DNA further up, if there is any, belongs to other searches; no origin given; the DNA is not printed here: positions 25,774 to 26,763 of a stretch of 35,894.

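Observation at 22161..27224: Divergent six-gene cluster of function-unknown families with a metal / molybdopterin-cofactor flavour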

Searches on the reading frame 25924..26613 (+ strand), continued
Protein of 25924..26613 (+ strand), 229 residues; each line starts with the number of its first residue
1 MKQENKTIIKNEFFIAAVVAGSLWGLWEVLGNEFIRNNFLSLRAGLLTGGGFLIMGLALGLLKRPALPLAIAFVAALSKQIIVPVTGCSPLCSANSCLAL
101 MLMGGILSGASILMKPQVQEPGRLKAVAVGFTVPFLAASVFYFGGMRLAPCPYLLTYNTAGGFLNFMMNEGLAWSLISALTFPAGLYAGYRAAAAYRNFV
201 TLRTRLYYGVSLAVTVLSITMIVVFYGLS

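Call 48: search_protein_families(library=pfam, proteins=[L140:3488-4732:-, L098:2556-3863:-, L114:271-1200:+, L123:4030-5952:+, L140:7762-8196:+, L148:7215-8000:+, L091:3102-3707:+, L120:8-2524:+, L109:8931-9872:+, L119:2622-3572:+], max_evalue=0.01)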
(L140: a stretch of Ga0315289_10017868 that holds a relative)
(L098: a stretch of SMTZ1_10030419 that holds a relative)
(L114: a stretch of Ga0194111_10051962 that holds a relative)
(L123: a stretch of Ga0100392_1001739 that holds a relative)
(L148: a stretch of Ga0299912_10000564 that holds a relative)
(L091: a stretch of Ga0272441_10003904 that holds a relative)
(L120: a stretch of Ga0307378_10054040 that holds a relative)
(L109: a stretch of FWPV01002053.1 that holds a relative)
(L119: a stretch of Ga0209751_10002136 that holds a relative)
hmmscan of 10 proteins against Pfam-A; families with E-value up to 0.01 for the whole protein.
L140:3488-4732:- (414 aa): 2 families
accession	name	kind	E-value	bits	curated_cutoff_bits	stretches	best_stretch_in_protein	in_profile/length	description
PF00591.27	Glycos_transf_3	-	7.9e-86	288.2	27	1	145-396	2-252/253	Glycosyl transferase family, a/b domain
PF02885.22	Glycos_trans_3N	-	6.6e-22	77.5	26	1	76-134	2-60/63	Glycosyl transferase family, helical bundle domain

L098:2556-3863:- (435 aa): 15 families
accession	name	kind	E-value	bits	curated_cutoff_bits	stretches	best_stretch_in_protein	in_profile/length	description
PF13521.12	AAA_28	-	4.6e-05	24.1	27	1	50-68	2-20/164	AAA domain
PF13240.11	Zn_Ribbon_1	-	4.9e-05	23.4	25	1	386-407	2-23/23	zinc-ribbon domain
PF24460.1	DUF7575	-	9.2e-05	22.2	28.5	1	382-407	2-27/28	Domain of unknown function (DUF7575)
PF12773.13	DZR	-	0.00032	21.2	27.3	1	386-407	1-22/45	Double zinc ribbon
PF00009.33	GTP_EFTU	-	0.00084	19.4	26.5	0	97-174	88-177/188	Elongation factor Tu GTP binding domain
PF13191.12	AAA_16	-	0.0013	19.7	32.6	0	49-110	26-84/167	AAA ATPase domain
PF24463.1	DUF7577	-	0.0013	18.7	28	1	386-407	5-26/27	Domain of unknown function (DUF7577)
PF00004.35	AAA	-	0.0025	18.7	21.2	1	51-68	2-19/131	ATPase family associated with various cellular activities (AAA)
PF13671.12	AAA_33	-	0.0037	18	27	0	50-79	2-31/143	AAA domain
PF13238.12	AAA_18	-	0.0039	18.1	29.4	1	50-69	1-20/128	AAA domain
PF01926.29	MMR_HSR1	-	0.0042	17.6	21.9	0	49-68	1-20/113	50S ribosome-binding GTPase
PF18912.6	DZR_2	-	0.005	17.1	27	0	384-407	8-31/56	Double zinc ribbon domain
PF20720.3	nSTAND3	-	0.0055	16.9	27.2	1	50-71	20-41/155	Novel STAND NTPase 3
PF05729.18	NACHT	-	0.0074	16.6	26.7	0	50-70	3-23/167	NACHT domain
PF00005.33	ABC_tran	-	0.0078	17.3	25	0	49-68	13-32/137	ABC transporter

L114:271-1200:+ (309 aa): 2 families
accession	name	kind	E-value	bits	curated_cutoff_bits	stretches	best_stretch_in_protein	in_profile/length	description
PF00005.33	ABC_tran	-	3.4e-29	102.6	25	1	27-170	2-137/137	ABC transporter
PF13304.12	AAA_21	-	1.9e-14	54.8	27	1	134-199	230-298/304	AAA domain, putative AbiEii toxin, Type IV TA system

L123:4030-5952:+ (640 aa): 2 families
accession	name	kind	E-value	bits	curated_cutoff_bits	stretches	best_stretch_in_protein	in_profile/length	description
PF00593.30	TonB_dep_Rec_b-barrel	-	2.8e-29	103.7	27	1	242-615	82-436/436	TonB dependent receptor-like, beta-barrel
PF07715.20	Plug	-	2.1e-25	89.8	23.9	1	31-136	2-107/107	TonB-dependent Receptor Plug Domain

L140:7762-8196:+ (144 aa): 4 families
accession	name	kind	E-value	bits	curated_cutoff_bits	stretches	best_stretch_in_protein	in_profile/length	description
PF00583.31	Acetyltransf_1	-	9.9e-17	61.7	20.7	1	37-129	26-116/116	Acetyltransferase (GNAT) family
PF13508.13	Acetyltransf_7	-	1.5e-13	51.3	27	1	44-131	3-84/84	Acetyltransferase (GNAT) domain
PF13673.13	Acetyltransf_10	-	2.6e-09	37.5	23.6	1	31-135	21-113/128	Acetyltransferase (GNAT) domain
PF13302.13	Acetyltransf_3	-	0.0078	17.3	25.4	1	4-130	3-138/138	Acetyltransferase (GNAT) domain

L148:7215-8000:+ (261 aa): 6 families
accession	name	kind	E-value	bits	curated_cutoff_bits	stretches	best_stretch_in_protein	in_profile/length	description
PF13478.12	XdhC_C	-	2e-40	138.6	29.7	1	108-248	1-125/125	XdhC Rossmann domain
PF02625.21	XdhC_CoxI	-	2.9e-22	78.8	24.3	1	13-75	4-65/68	XdhC and CoxI family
PF01262.27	AlaDh_PNT_C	-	2.3e-05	24.4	23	1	107-174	30-99/214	Alanine dehydrogenase/PNT, C-terminal domain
PF07992.20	Pyr_redox_2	-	0.00097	19.1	26.1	1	106-155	143-192/291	Pyridine nucleotide-disulphide oxidoreductase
PF02826.25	2-Hacid_dh_C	-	0.004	17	25.1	0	106-140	37-71/178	D-isomer specific 2-hydroxyacid dehydrogenase, NAD binding domain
PF00070.33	Pyr_redox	-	0.0044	17.9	22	1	107-156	1-50/82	Pyridine nucleotide-disulphide oxidoreductase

L091:3102-3707:+ (201 aa): 4 families
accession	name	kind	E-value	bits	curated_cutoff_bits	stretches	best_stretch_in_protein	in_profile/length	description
PF16925.10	TetR_C_13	-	4.2e-24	85.5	27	1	79-186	1-108/109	Tetracyclin repressor-like, C-terminal domain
PF21993.1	TetR_C_13_2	-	3.2e-15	56.7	27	1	79-186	1-103/103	Transcriptional regulator LmrA/YxaF-like, C-terminal domain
PF00440.29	TetR_N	-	6.9e-13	48.6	24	1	10-51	1-42/47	Bacterial regulatory proteins, tetR family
PF17934.6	TetR_C_26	-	0.00015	22.6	25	1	124-191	36-105/109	Tetracyclin repressor-like, C-terminal domain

L120:8-2524:+ (838 aa): 3 families
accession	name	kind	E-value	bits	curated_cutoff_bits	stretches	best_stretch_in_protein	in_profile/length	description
PF20256.3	MoCoBD_2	-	3.9e-73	246.8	27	1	468-770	15-282/283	Molybdopterin cofactor-binding domain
PF02738.23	MoCoBD_1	-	1.5e-60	204.8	27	1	198-436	11-244/244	Molybdopterin cofactor-binding domain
PF01315.27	Ald_Xan_dh_C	-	7e-26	91.1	31.3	1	63-166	2-110/110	Aldehyde oxidase and xanthine dehydrogenase, a/b hammerhead domain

L109:8931-9872:+ (313 aa): 1 family
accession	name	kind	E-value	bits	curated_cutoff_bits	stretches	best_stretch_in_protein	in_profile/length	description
PF04055.27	Radical_SAM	-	6.8e-12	46.3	29.5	1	24-183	5-158/166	Radical SAM superfamily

L119:2622-3572:+ (316 aa): 19 families
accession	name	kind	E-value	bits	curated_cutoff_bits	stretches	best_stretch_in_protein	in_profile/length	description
PF10609.15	ParA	-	2.7e-14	53.6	27.1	2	185-305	113-245/246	NUBPL iron-transfer P-loop NTPase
PF01656.29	CbiA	-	1.2e-11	45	25.4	1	4-285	1-125/125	CobQ/CobB/MinD/ParA nucleotide binding domain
PF00037.32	Fer4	-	2.2e-08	34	21.1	2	68-89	2-23/24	4Fe-4S binding domain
PF13187.11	Fer4_9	-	1.7e-07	31.6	27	1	74-132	2-52/52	4Fe-4S dicluster domain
PF13237.11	Fer4_10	-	1.3e-06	28.6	25.5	1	112-132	4-26/53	4Fe-4S dicluster domain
PF13484.11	Fer4_16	-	4.4e-06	27.8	30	1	117-135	2-20/66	4Fe-4S double cluster binding domain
PF12838.12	Fer4_7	-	2.1e-05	25.4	27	2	74-131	2-52/52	4Fe-4S dicluster domain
PF12837.12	Fer4_6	-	2.9e-05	24.2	25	1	112-132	4-24/24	4Fe-4S binding domain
PF12797.12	Fer4_2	-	0.00012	22.3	24.5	0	112-129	5-22/22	4Fe-4S binding domain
PF00142.24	Fer4_NifH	-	0.00022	21.3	25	1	209-303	154-242/271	4Fe-4S iron sulfur cluster binding proteins, NifH/frxC family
PF02374.21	ArsA_ATPase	-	0.0011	18.8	24.3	1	3-24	2-23/305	Anion-transporting ATPase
PF06564.18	CBP_BcsQ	-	0.0012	18.8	21.3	0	174-298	106-226/234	Cellulose biosynthesis protein BcsQ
PF14697.11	Fer4_21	-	0.0027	18.3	35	0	67-134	1-59/59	4Fe-4S dicluster domain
PF13614.12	AAA_31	-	0.0027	18.1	27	0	1-29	1-30/177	AAA domain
PF03193.22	RsgA_GTPase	-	0.0028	17.9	30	0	206-257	23-75/174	RsgA GTPase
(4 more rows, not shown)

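Call 51: search_protein_families(library=pfam, proteins=[L091:6804-7526:+, L127:976-1524:+, L127:1478-2167:+, L099:2843-3574:+, L093:7185-8135:+, L145:2738-3163:+, L133:4814-5287:+, L160:2763-3350:+, L144:1843-2706:+, L152:10777-11703:+], max_evalue=0.01)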
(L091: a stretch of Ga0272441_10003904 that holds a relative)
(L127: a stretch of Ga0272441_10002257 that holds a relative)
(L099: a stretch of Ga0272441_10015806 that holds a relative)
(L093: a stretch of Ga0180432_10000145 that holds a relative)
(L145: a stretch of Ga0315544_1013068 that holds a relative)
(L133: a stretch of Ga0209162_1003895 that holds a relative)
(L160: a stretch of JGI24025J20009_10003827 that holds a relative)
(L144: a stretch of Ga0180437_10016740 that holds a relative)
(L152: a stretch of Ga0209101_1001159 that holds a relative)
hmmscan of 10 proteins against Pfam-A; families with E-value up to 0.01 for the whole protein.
L091:6804-7526:+ (240 aa): 1 family
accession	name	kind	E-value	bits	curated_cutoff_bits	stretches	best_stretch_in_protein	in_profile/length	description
PF02596.20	DUF169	-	2.3e-39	135.9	27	1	16-206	3-208/209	Uncharacterised ArCR, COG2043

L127:976-1524:+ (182 aa): 3 families
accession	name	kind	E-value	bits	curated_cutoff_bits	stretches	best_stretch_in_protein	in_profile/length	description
PF03358.20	FMN_red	-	9e-10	38.8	24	1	1-102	1-96/152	NADPH-dependent FMN reductase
PF02525.22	Flavodoxin_2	-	2.5e-05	24.5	27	1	1-102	1-103/198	Flavodoxin-like fold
PF23293.1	zf_ULT1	-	0.0024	19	27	1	19-75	42-98/99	ULTRAPETALA1 zinc finger domain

L127:1478-2167:+ (229 aa): 2 families
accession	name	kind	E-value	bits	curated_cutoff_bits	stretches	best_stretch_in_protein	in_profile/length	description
PF02525.22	Flavodoxin_2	-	2.3e-05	24.6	27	1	12-91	3-102/198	Flavodoxin-like fold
PF03358.20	FMN_red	-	0.00013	22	24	1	12-96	3-99/152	NADPH-dependent FMN reductase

L099:2843-3574:+ (243 aa): 1 family
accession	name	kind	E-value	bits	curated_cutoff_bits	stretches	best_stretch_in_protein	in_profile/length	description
PF01553.26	Acyltransferase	-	1.4e-34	119.2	23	1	65-190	2-131/132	Acyltransferase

L093:7185-8135:+ (316 aa): 1 family
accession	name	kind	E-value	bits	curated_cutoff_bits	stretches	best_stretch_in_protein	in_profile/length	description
PF01699.29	Na_Ca_ex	-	2e-67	226.3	24.9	2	173-314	3-150/151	Sodium/calcium exchanger protein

L145:2738-3163:+ (141 aa): 2 families
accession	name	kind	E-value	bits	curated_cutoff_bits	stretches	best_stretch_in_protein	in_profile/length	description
PF05635.17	23S_rRNA_IVP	-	4.5e-28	98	33.8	1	16-121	1-106/106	23S rRNA-intervening sequence protein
PF22296.2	bAvd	-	6e-06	27.1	40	1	21-125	4-106/107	bAvd-like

L133:4814-5287:+ (157 aa): 2 families
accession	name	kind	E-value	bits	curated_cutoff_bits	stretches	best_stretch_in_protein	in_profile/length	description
PF00702.32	Hydrolase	-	1.1e-07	32.9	26.4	1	14-111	79-190/191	haloacid dehalogenase-like hydrolase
PF08282.18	Hydrolase_3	-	0.00012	22.4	20.9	1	87-117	198-228/255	haloacid dehalogenase-like hydrolase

L160:2763-3350:+ (195 aa): 4 families
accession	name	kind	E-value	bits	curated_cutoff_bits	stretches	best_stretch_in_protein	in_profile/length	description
PF12804.13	NTP_transf_3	-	1.5e-36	126.4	27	1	5-162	1-157/160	MobA-like NTP transferase domain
PF01128.25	IspD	-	5.8e-05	23.4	27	1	4-109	2-109/221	2-C-methyl-D-erythritol 4-phosphate cytidylyltransferase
PF00483.29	NTP_transferase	-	7.7e-05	22.8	21.2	1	5-107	2-115/245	Nucleotidyl transferase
PF02348.25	CTP_transf_3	-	0.0017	18.6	22.6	1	5-119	2-116/217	Cytidylyltransferase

L144:1843-2706:+ (287 aa): 0 families

L152:10777-11703:+ (308 aa): 1 family
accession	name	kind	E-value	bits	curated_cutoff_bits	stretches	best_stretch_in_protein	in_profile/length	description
PF01925.25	TauE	-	2.9e-44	151.9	32.6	1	55-297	1-236/237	Sulfite exporter TauE/SafE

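Call 52: search_protein_families(library=pfam, proteins=[L121:3767-4180:+, L152:8317-8817:+, L143:55-447:+, L133:7594-8289:+, L144:2709-3488:+, L130:4693-5604:+, L148:4287-5666:-, L103:3878-4852:+, L103:5660-6334:-, L123:3288-4001:+], max_evalue=0.01)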
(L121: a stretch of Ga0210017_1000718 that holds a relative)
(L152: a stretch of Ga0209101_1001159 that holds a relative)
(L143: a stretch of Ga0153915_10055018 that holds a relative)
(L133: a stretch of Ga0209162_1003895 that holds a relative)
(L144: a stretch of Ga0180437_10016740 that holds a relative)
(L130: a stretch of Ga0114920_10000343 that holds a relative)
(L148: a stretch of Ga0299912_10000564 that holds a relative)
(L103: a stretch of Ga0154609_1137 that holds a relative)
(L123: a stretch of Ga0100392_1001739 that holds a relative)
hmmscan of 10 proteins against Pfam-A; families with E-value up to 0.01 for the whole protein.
L121:3767-4180:+ (137 aa): 1 family
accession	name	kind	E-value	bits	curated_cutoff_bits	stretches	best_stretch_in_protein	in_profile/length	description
PF01980.22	TrmO_N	-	1.8e-25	89.8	26.8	1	34-131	13-110/116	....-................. O N-terminal domain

L152:8317-8817:+ (166 aa): 1 family
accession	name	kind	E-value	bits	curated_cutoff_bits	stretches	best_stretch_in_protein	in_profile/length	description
PF02579.22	Nitro_FeMo-Co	-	3.2e-19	69.4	26.3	1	14-104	2-93/94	Dinitrogenase iron-molybdenum cofactor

L143:55-447:+ (130 aa): 6 families
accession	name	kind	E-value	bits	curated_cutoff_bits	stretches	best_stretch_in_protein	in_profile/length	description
PF01641.26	SelR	-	1.1e-50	170.9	24.9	1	14-127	1-115/116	SelR domain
PF24046.1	At4g08330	-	2e-05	25.1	27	1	88-113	74-99/129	At4g08330 beta-tent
PF08271.17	Zn_Ribbon_TF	-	7.4e-05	22.7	29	0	38-69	14-43/43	TFIIB zinc-binding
PF10058.14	Zn_ribbon_10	-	0.00035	20.7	24.2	0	18-52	20-53/54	ER junction formation factor lunapark, zinc ribbon finger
PF13240.11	Zn_Ribbon_1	-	0.002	18.3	25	0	39-53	9-23/23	zinc-ribbon domain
PF03226.21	Yippee-Mis18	-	0.0024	18.4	26.6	1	78-125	44-89/108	Yippee zinc-binding/DNA-binding /Mis18, centromere assembly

L133:7594-8289:+ (231 aa): 1 family
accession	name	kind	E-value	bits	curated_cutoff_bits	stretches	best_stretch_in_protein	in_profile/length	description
PF02579.22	Nitro_FeMo-Co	-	9e-19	68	26.3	1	75-163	3-93/94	Dinitrogenase iron-molybdenum cofactor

L144:2709-3488:+ (259 aa): 1 family
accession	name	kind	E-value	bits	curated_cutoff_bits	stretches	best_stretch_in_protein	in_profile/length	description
PF19842.5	YqeC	-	3.1e-43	147.9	27.6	1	15-166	1-145/145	YqeC protein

L130:4693-5604:+ (303 aa): 0 families

L148:4287-5666:- (459 aa): 2 families
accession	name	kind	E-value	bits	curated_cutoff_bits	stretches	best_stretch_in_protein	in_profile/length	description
PF02502.23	LacAB_rpiB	-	7.7e-56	188.3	24.7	1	3-140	1-138/138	Ribose/Galactose Isomerase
PF01791.15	DeoC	-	1.7e-21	77.3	23.8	1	238-448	2-226/229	DeoC/LacD family aldolase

L103:3878-4852:+ (324 aa): 2 families
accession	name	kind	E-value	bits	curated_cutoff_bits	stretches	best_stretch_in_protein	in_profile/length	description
PF00941.27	FAD_binding_5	-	3.9e-43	147.6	27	1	3-217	2-169/170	FAD binding domain in molybdopterin dehydrogenase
PF03450.22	CO_deh_flav_C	-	5.3e-14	52.6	25.5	1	229-321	5-101/102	CO dehydrogenase flavoprotein C-terminal domain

L103:5660-6334:- (224 aa): 1 family
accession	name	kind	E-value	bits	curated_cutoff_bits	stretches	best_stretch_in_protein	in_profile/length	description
PF12804.13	NTP_transf_3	-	1.3e-20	74.6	27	1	9-161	2-141/160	MobA-like NTP transferase domain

L123:3288-4001:+ (237 aa): 1 family
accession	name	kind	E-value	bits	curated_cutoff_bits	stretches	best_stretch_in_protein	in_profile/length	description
PF12804.13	NTP_transf_3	-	9.7e-08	32.8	27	1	98-227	30-156/160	MobA-like NTP transferase domain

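Call 56: list_cluster_members(proteins=[window:25924-26613:+, window:25540-25911:+, window:24744-25217:-, window:22952-24469:-, window:22161-22907:-, window:26637-27224:+])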
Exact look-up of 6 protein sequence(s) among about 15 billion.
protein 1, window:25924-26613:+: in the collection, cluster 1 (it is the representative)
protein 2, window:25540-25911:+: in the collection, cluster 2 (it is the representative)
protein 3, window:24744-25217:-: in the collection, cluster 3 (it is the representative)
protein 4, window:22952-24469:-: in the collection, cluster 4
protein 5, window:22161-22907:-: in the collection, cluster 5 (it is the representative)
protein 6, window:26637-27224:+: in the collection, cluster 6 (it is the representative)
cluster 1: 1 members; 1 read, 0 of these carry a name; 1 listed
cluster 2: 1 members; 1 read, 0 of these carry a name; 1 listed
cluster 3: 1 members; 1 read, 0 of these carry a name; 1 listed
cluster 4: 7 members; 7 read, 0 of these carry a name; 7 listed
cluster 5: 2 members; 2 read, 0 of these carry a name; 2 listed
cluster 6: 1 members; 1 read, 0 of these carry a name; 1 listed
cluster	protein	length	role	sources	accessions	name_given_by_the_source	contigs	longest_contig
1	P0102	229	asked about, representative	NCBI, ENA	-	-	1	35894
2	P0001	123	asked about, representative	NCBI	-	-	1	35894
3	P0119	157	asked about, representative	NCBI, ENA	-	-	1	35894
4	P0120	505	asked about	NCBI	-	-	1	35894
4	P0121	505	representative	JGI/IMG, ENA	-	-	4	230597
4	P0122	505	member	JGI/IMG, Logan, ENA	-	-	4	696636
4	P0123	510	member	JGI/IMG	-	-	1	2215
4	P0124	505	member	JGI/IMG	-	-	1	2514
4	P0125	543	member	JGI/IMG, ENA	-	-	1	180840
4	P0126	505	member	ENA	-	-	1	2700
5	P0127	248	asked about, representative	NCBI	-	-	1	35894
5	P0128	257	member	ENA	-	-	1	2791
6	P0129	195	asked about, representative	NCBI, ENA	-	-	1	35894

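Call 57: find_encoding_contigs(protein=P0122, flank=10000, max_places=3)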
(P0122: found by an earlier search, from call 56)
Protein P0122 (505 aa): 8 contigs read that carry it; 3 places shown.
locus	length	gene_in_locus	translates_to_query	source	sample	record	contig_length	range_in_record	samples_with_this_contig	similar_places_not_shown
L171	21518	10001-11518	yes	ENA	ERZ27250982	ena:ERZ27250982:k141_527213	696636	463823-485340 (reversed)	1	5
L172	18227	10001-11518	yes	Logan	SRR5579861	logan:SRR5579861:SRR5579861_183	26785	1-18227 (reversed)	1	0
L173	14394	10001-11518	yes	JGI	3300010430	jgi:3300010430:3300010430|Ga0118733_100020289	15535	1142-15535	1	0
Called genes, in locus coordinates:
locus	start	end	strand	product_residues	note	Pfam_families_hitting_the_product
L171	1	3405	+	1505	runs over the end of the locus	PF00310:GATase_2, PF04898:Glu_syn_central, PF01645:Glu_synthase, PF01493:GXGXG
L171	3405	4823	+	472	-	PF14691:Fer4_20, PF13738:Pyr_redox_3 (faint), PF00070:Pyr_redox (weak), PF01494:FAD_binding_3 (weak), PF03486:HI0933_like (faint), PF07992:Pyr_redox_2, PF12831:FAD_oxidored (faint), PF13450:NAD_binding_8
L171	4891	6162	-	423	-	PF07690:MFS_1, PF13347:MFS_2, PF07690:MFS_1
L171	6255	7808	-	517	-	PF12833:HTH_18, PF00165:HTH_AraC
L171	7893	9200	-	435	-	PF07228:SpoIIE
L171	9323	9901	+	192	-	-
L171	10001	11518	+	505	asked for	PF08903:DUF1846, PF20921:DUF1846_C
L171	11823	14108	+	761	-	PF08269:dCache_2, PF17200:sCache_2, PF17201:Cache_3-Cache_2, PF13426:PAS_9 (faint), PF00989:PAS (weak), PF00512:HisKA (weak), PF02518:HATPase_c, PF00072:Response_reg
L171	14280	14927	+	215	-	-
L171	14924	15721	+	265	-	PF02811:PHP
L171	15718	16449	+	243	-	PF02578:Cu-oxidase_4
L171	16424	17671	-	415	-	PF13439:Glyco_transf_4, PF13579:Glyco_trans_4_4, PF20706:GT4-conflict, PF00534:Glycos_transf_1, PF13692:Glyco_trans_1_4, PF13524:Glyco_trans_1_2 (weak)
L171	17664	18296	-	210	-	PF00132:Hexapep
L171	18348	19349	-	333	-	PF00005:ABC_tran, PF02463:SMC_N (faint), PF13304:AAA_21 (faint), PF03459:TOBE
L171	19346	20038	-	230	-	-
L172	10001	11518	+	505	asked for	PF08903:DUF1846, PF20921:DUF1846_C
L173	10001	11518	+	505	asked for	PF08903:DUF1846, PF20921:DUF1846_C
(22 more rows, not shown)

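Call 59: predict_structure(alignment_id=A2)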
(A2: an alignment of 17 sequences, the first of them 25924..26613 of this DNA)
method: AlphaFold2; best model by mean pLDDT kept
length: 229 residues; sequences in the alignment: 17
mean_pLDDT: 87.6   pTM: 0.83
mean pLDDT of the five models: 87.6, 86.9, 85.9, 85.9, 84.3
residues with pLDDT >= 90: 152; 70-90: 39; 50-70: 37; < 50: 1
segments of 3 or more residues with pLDDT < 50: none
pLDDT, mean of each block of 10 residues (from residue 1): 68 92 94 85 93 96 95 95 85 95 97 77 92 98 95 95 97 97 96 78 61 68 61
secondary structure, 60 per line:
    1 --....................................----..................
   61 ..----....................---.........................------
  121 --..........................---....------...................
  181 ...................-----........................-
elements in order: H3-38 H43-62 H67-86 H90-114 H123-148 H152-155 H162-199 H205-228
